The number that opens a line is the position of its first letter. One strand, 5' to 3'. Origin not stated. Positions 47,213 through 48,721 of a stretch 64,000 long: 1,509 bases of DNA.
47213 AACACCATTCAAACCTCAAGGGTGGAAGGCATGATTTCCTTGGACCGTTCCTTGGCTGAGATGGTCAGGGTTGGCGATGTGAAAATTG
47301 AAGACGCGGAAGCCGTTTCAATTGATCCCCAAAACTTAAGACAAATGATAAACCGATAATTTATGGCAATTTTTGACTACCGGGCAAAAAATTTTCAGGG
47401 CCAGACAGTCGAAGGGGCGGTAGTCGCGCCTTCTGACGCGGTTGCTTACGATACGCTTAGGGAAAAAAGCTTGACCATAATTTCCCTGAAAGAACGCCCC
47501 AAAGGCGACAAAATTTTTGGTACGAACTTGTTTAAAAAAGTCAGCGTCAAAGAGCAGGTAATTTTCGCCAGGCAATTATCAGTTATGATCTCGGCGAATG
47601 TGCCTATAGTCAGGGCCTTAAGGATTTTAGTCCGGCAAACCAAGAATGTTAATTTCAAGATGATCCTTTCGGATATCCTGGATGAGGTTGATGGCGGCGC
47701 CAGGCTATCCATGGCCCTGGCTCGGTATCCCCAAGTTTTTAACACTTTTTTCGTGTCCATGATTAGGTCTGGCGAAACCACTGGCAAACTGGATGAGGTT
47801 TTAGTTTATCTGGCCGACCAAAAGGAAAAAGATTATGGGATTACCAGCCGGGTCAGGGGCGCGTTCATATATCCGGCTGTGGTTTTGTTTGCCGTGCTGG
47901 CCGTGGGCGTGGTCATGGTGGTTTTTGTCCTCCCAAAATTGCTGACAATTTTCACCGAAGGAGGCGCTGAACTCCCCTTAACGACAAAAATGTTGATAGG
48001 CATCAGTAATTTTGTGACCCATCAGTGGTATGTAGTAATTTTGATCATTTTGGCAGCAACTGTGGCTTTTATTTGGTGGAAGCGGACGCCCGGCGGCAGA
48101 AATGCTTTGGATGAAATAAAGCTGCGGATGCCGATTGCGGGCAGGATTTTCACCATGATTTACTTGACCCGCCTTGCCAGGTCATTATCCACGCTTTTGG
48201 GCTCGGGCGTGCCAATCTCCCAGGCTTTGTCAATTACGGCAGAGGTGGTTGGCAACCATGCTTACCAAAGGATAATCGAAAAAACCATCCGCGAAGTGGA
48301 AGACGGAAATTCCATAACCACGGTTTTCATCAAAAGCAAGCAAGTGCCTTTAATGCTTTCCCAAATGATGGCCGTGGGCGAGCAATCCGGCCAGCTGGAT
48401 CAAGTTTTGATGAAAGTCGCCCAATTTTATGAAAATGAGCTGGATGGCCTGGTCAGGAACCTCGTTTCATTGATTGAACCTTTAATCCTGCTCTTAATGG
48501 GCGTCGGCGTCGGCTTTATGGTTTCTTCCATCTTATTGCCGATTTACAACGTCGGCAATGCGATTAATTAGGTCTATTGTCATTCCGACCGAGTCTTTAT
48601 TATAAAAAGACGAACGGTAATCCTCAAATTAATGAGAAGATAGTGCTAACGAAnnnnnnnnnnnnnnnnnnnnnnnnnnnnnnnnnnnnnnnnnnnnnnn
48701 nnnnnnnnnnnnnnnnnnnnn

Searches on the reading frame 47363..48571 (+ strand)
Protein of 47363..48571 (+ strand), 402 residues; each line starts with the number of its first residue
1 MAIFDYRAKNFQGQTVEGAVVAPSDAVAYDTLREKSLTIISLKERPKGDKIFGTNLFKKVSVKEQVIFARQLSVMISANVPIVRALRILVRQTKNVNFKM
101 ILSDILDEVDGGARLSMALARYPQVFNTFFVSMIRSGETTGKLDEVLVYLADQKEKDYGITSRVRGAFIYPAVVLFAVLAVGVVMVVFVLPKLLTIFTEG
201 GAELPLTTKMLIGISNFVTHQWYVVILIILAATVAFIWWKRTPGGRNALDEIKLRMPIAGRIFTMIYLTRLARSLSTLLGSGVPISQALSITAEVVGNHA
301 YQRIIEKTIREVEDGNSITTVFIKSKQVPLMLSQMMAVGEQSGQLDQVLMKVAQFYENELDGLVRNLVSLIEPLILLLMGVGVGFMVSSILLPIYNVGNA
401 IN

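Call 43: search_protein_families(library=pfam, proteins=[window:47363-48571:+], max_evalue=0.001)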
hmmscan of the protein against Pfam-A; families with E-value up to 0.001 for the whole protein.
window:47363-48571:+ (402 aa): 1 family
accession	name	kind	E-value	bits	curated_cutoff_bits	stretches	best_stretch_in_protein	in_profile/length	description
PF00482.28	T2SSF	-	2.4e-57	192.8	25.2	2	68-191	1-125/125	Type II secretion system (T2SS), protein F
